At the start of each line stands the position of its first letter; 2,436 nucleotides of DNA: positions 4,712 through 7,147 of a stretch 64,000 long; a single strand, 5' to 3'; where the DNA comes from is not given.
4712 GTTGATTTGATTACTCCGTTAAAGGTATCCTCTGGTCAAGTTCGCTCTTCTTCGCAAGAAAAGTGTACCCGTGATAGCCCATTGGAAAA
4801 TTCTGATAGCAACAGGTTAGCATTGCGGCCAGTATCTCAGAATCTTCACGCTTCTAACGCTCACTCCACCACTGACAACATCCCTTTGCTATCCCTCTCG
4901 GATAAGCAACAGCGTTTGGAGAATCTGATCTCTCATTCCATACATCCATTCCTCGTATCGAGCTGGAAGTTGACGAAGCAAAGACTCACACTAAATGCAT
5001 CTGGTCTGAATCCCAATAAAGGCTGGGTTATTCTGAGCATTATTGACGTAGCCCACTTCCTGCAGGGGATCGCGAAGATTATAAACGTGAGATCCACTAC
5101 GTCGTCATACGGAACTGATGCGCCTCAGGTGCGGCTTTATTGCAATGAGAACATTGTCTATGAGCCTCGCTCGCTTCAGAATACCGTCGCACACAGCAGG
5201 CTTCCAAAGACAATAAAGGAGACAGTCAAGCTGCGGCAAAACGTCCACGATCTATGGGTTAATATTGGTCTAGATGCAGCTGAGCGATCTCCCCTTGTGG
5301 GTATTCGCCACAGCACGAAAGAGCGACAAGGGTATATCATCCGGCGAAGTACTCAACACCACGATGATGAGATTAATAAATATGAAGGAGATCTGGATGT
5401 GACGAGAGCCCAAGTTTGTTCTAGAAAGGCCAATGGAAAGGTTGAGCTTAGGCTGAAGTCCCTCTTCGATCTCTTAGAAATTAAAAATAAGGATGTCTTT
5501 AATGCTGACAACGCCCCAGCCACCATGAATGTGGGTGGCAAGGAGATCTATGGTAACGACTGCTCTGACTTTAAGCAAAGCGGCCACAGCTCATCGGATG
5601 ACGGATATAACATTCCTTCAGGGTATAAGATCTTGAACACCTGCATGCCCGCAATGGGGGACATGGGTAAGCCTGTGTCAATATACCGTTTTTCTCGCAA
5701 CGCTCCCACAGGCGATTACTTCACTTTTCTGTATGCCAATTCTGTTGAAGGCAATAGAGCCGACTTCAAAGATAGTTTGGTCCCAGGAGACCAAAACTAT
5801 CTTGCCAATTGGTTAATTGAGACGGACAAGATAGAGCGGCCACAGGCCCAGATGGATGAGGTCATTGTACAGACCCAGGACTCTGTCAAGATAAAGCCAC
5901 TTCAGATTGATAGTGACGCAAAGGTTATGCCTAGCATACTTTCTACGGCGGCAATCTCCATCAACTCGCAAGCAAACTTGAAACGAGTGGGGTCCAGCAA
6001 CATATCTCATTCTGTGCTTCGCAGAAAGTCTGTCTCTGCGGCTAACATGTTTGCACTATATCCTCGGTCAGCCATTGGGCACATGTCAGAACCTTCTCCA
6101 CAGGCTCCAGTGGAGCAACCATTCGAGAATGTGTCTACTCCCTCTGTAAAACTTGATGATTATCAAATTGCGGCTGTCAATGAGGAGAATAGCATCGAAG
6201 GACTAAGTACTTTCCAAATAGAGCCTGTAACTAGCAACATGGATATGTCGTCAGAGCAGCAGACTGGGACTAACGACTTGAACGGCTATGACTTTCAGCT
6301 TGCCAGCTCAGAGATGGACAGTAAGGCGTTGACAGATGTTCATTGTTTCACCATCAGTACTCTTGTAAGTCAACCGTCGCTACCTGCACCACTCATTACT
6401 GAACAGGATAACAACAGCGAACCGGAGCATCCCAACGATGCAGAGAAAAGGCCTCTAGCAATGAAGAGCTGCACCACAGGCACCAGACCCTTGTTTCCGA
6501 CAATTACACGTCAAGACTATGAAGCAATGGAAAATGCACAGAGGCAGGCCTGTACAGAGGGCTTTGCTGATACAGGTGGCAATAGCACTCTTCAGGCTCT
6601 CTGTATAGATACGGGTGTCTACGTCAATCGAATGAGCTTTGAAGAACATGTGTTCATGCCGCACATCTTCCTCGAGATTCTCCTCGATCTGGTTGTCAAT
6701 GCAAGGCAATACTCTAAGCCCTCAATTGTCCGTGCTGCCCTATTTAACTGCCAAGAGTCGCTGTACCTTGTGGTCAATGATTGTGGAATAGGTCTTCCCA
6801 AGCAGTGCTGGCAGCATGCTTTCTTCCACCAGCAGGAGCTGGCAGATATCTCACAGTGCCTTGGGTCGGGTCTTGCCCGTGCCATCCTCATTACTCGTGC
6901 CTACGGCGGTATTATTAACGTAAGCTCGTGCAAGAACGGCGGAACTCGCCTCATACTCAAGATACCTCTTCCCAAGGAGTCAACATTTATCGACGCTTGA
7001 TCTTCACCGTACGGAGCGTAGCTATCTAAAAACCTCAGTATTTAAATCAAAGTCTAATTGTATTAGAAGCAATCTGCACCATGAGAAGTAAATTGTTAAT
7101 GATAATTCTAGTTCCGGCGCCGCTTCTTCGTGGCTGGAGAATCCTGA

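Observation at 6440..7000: Bacterial-type histidine-kinase ATPase (HATPase_c) domain at the C-terminus of a ~2,300-aa diplomonad protein, with no canonical H-box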

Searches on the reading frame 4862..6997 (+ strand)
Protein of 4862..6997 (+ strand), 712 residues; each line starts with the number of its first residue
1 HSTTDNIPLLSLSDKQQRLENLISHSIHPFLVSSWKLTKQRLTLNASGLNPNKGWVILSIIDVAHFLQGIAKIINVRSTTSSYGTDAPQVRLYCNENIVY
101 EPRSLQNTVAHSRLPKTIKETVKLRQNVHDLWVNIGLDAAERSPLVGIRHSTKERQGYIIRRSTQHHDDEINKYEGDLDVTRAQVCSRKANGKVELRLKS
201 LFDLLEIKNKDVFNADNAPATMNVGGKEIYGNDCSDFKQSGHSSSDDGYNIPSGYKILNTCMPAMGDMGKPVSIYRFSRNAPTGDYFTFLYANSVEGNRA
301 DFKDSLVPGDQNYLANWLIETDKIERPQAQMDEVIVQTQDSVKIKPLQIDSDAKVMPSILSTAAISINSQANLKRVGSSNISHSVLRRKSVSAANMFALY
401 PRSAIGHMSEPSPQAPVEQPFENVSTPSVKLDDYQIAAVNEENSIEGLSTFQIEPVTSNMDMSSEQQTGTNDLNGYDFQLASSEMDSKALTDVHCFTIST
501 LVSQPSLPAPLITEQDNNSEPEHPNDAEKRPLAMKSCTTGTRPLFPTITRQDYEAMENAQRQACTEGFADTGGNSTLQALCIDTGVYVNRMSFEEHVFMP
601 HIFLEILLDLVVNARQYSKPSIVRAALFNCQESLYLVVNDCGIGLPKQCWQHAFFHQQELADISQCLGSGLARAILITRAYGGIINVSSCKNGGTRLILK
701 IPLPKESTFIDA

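Call 28: search_protein_representatives(protein=window:4862-6997:+)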
Query: 712 residues. Proteins with E-value up to 0.001 (for the whole library): 377; up to 1e-10: 6; up to 1e-30: 4. The best 150 are listed.
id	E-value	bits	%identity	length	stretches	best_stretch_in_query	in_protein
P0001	0.0e+00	1598.0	99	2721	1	1-712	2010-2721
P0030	1.1e-145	503.0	94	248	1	180-427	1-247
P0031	3.2e-105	369.3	44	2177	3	542-711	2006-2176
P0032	5.7e-32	127.2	46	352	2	575-670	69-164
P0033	5.0e-18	81.2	44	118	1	599-704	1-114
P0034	9.7e-15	70.3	34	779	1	568-705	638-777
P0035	3.3e-10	55.3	38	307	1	592-705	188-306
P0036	5.6e-10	54.6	30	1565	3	604-704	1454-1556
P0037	1.8e-09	52.9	34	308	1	594-708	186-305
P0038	1.8e-09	52.9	35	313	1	594-707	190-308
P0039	2.0e-09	52.8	36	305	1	595-705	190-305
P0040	5.0e-09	51.4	26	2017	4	606-702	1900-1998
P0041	6.1e-09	51.1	35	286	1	595-711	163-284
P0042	1.3e-08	50.1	29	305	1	592-707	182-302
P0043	1.6e-08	49.7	34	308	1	594-705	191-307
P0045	2.0e-08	49.4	37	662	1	596-705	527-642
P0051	1.3e-07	46.8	37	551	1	602-703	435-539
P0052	1.4e-07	46.6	28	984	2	601-703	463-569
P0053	1.6e-07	46.4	32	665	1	582-704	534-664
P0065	7.3e-07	44.3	36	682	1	600-708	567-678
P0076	1.7e-06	43.0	34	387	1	597-705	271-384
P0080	2.6e-06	42.5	35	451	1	592-705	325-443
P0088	4.9e-06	41.5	36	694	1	571-706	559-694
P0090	5.0e-06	41.5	32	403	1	596-706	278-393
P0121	1.9e-05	39.6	35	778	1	596-705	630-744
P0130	2.3e-05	39.3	34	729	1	596-703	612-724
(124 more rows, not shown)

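Call 30: search_protein_families(library=pfam, proteins=[P0031, P0032, P0034, P0036, P0040, P0035, P0037, P0045, P0052], max_evalue=0.01)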
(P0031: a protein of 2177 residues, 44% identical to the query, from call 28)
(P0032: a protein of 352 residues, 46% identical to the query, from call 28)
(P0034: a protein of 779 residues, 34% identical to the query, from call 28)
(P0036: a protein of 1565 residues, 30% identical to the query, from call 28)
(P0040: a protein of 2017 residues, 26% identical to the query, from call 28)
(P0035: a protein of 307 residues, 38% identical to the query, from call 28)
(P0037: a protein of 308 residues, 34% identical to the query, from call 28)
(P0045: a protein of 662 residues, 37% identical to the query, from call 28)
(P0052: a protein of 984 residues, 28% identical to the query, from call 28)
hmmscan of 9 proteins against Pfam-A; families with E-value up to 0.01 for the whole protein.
P0031 (2177 aa): 3 families
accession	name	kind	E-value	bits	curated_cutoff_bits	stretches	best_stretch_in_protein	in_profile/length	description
PF00069.31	Pkinase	-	1.2e-27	97.4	31.7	1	16-374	1-257/263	Protein kinase domain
PF07714.23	PK_Tyr_Ser-Thr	-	6.5e-18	65.4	23.1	1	87-265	49-204/258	Protein tyrosine and serine/threonine kinase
PF02518.31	HATPase_c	-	2.8e-08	34.6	26.4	1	2064-2169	3-110/111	Histidine kinase-, DNA gyrase B-, and HSP90-like ATPase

P0032 (352 aa): 1 family
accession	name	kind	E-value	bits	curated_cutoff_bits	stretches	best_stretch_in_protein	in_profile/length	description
PF02518.31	HATPase_c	-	2.8e-07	31.4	26.4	1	288-338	55-110/111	Histidine kinase-, DNA gyrase B-, and HSP90-like ATPase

P0034 (779 aa): 6 families
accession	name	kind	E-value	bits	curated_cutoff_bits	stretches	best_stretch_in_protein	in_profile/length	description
PF00069.31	Pkinase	-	8.8e-38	130.6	31.7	1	53-317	4-258/263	Protein kinase domain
PF07714.23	PK_Tyr_Ser-Thr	-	1.5e-24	87.1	23.1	1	52-318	3-256/258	Protein tyrosine and serine/threonine kinase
PF02518.31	HATPase_c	-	2.3e-12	47.8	26.4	1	674-776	6-110/111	Histidine kinase-, DNA gyrase B-, and HSP90-like ATPase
PF14531.12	Kinase-like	-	4.2e-05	23.4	25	1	182-267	160-254/289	Kinase-like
PF13581.12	HATPase_c_2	-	0.0051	17.3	27.4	0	685-747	47-108/127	Histidine kinase-like ATPase domain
PF03186.18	CobD_Cbib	-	0.0097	15.7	34.4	0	439-563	26-152/282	CobD/Cbib protein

P0036 (1565 aa): 10 families
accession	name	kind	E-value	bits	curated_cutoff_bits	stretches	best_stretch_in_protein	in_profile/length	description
PF02518.31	HATPase_c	-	1.8e-85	283.1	26.4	3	456-565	2-110/111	Histidine kinase-, DNA gyrase B-, and HSP90-like ATPase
PF00512.31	HisKA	-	1.4e-42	144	26.9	3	914-979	1-66/66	His Kinase A (phospho-acceptor) domain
PF00072.30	Response_reg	-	4.9e-27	94.7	30.2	1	1192-1304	1-111/111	Response regulator receiver domain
PF13581.12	HATPase_c_2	-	6.2e-16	59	27.4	2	457-541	29-111/127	Histidine kinase-like ATPase domain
PF13185.12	GAF_2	-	2.9e-15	57.1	28.6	1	771-892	16-135/136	GAF domain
PF13492.12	GAF_3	-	1.5e-07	32.3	27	0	770-892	16-127/129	GAF domain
PF08448.16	PAS_4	-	5.8e-07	30.2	23.1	1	61-155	20-109/110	PAS fold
PF14501.12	HATPase_c_5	-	2.6e-06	27.7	22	1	460-550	6-90/102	GHKL domain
PF13589.12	HATPase_c_3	-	5.5e-06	26.9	25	0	1031-1105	4-80/137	Histidine kinase-, DNA gyrase B-, and HSP90-like ATPase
PF01590.32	GAF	-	3.3e-05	24.9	22.4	0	771-892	17-133/133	GAF domain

P0040 (2017 aa): 9 families
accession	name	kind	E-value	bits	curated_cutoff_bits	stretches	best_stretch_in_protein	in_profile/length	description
PF02518.31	HATPase_c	-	3.6e-120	394.9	26.4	4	1480-1588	2-109/111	Histidine kinase-, DNA gyrase B-, and HSP90-like ATPase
PF00512.31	HisKA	-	2.1e-58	194.7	26.9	4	780-852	1-66/66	His Kinase A (phospho-acceptor) domain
PF00072.30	Response_reg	-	1.6e-52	176.8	30.2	2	1637-1748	1-111/111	Response regulator receiver domain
PF13581.12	HATPase_c_2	-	2.4e-17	63.6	27.4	1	1895-1976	30-111/127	Histidine kinase-like ATPase domain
PF13589.12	HATPase_c_3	-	3.2e-13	50.3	25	1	1897-1970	3-80/137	Histidine kinase-, DNA gyrase B-, and HSP90-like ATPase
PF13185.12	GAF_2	-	1.6e-09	38.5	28.6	2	1212-1346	14-135/136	GAF domain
PF14501.12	HATPase_c_5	-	8.9e-08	32.4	22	0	903-990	6-89/102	GHKL domain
PF08448.16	PAS_4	-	1.8e-05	25.3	23.1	1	1087-1178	20-108/110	PAS fold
PF13492.12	GAF_3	-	0.00014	22.7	27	0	206-331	22-129/129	GAF domain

P0035 (307 aa): 2 families
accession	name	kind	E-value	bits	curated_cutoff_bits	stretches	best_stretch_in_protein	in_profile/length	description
PF02518.31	HATPase_c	-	1e-16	61.8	26.4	1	200-305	7-110/111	Histidine kinase-, DNA gyrase B-, and HSP90-like ATPase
PF13581.12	HATPase_c_2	-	0.0056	17.1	27.4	0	208-273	41-105/127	Histidine kinase-like ATPase domain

P0037 (308 aa): 2 families
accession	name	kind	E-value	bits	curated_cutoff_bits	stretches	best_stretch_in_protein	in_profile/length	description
PF02518.31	HATPase_c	-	1e-17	65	26.4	1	197-301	8-110/111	Histidine kinase-, DNA gyrase B-, and HSP90-like ATPase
PF13589.12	HATPase_c_3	-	0.005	17.3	25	1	222-269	29-78/137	Histidine kinase-, DNA gyrase B-, and HSP90-like ATPase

P0045 (662 aa): 8 families
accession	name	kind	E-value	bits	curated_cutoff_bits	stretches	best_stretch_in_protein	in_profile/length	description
PF00069.31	Pkinase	-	5e-47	160.9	31.7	1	13-285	1-263/263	Protein kinase domain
PF07714.23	PK_Tyr_Ser-Thr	-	9.7e-20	71.4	23.1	1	15-280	3-255/258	Protein tyrosine and serine/threonine kinase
PF02518.31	HATPase_c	-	1.3e-13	51.8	26.4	1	536-641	8-110/111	Histidine kinase-, DNA gyrase B-, and HSP90-like ATPase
PF14531.12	Kinase-like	-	4e-06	26.7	25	1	130-273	158-289/289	Kinase-like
PF01636.29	APH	-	8.9e-06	26.1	23.2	0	136-168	168-201/239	Phosphotransferase enzyme family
PF01163.29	RIO1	-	1.8e-05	24.9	22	1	37-170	35-157/187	RIO domain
PF06293.20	Kdo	-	2.5e-05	24.2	21.3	1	55-162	56-167/207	Lipopolysaccharide kinase (Kdo/WaaP) family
PF03109.22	ABC1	-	0.00022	20.9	22.9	1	92-175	144-225/244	ABC1 atypical kinase-like domain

P0052 (984 aa): 7 families
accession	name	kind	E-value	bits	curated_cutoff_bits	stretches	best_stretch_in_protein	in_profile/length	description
PF02518.31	HATPase_c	-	1.1e-53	180.9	26.4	2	869-976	2-110/111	Histidine kinase-, DNA gyrase B-, and HSP90-like ATPase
PF00512.31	HisKA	-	1.8e-30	105.2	26.9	2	346-414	1-66/66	His Kinase A (phospho-acceptor) domain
PF00072.30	Response_reg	-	5.3e-29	101.1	30.2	1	619-729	2-111/111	Response regulator receiver domain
PF13581.12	HATPase_c_2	-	5.9e-08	33.2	27.4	0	872-952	31-111/127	Histidine kinase-like ATPase domain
PF13589.12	HATPase_c_3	-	1.2e-07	32.3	25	1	873-933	3-62/137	Histidine kinase-, DNA gyrase B-, and HSP90-like ATPase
PF13185.12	GAF_2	-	2.1e-06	28.4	28.6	1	228-324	40-135/136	GAF domain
PF14501.12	HATPase_c_5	-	0.0085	16.4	22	0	875-962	8-91/102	GHKL domain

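Call 32: list_cluster_members(proteins=[P0031, P0034, P0045, P0035, P0037, P0032, P0051, P0053, P0065, P0088])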
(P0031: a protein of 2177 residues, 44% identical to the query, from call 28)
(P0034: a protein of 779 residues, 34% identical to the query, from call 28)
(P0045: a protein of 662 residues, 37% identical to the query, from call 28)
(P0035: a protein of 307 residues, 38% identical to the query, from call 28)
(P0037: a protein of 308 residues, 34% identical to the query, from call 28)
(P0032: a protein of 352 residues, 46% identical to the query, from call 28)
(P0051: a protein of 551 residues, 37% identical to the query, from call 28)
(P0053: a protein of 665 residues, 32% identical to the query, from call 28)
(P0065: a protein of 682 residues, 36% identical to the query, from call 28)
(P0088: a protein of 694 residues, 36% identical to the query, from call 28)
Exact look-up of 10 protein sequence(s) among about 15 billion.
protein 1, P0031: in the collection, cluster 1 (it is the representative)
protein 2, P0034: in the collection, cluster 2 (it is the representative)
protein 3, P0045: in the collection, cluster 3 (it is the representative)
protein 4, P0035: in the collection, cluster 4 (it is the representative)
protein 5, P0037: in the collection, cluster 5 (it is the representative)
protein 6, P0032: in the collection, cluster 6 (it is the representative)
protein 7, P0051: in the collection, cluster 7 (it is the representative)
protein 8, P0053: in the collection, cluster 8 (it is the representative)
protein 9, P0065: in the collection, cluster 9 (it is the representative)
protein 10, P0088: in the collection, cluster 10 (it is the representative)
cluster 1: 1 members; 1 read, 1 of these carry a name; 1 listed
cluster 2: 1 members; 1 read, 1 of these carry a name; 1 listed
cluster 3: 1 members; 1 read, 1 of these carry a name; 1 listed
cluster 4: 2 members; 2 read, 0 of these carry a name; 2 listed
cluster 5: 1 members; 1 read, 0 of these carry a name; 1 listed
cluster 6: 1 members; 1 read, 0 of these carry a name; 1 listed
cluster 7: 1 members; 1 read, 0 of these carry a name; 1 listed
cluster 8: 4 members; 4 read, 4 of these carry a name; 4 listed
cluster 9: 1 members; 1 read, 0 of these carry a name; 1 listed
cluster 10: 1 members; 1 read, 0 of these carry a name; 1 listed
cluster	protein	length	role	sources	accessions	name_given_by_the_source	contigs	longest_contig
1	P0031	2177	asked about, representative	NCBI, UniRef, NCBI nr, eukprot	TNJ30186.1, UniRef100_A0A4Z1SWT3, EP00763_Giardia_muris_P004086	Kinase, CAMKK [Giardia muris] | Kinase, CAMKK n=1 Tax=Giardia muris TaxID=5742 RepID=A0A4Z1SWT3_GIAMU | TNJ30186.1 Kinase, CAMKK [Giardia muris]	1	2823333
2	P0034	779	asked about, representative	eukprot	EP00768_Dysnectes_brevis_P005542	gnl/Dysnectes_brevis/4045_a5286_750.p1 ...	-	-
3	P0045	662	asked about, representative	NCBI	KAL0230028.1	hypothetical protein PCE1_003592 [Barthelona sp. PCE]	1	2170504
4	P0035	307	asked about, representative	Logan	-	-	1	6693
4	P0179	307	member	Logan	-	-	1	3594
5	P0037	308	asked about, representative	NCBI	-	-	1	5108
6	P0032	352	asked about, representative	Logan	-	-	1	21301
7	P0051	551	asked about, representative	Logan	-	-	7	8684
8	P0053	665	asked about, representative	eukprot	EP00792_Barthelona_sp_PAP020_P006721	TRINITY_DN3064_c0_g2_i1.p1 TRINITY_DN3064_c0_g2~~TRINITY_DN3064_c0_g2_i1.p1 ORF ...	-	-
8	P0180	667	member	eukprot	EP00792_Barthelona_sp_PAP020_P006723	TRINITY_DN3064_c0_g2_i3.p1 TRINITY_DN3064_c0_g2~~TRINITY_DN3064_c0_g2_i3.p1 ORF ...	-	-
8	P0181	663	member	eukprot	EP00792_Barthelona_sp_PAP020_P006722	TRINITY_DN3064_c0_g2_i2.p1 TRINITY_DN3064_c0_g2~~TRINITY_DN3064_c0_g2_i2.p1 ORF ...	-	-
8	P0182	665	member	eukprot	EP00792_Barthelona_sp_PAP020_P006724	TRINITY_DN3064_c0_g2_i4.p1 TRINITY_DN3064_c0_g2~~TRINITY_DN3064_c0_g2_i4.p1 ORF ...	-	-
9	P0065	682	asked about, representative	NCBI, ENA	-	-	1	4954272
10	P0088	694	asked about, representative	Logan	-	-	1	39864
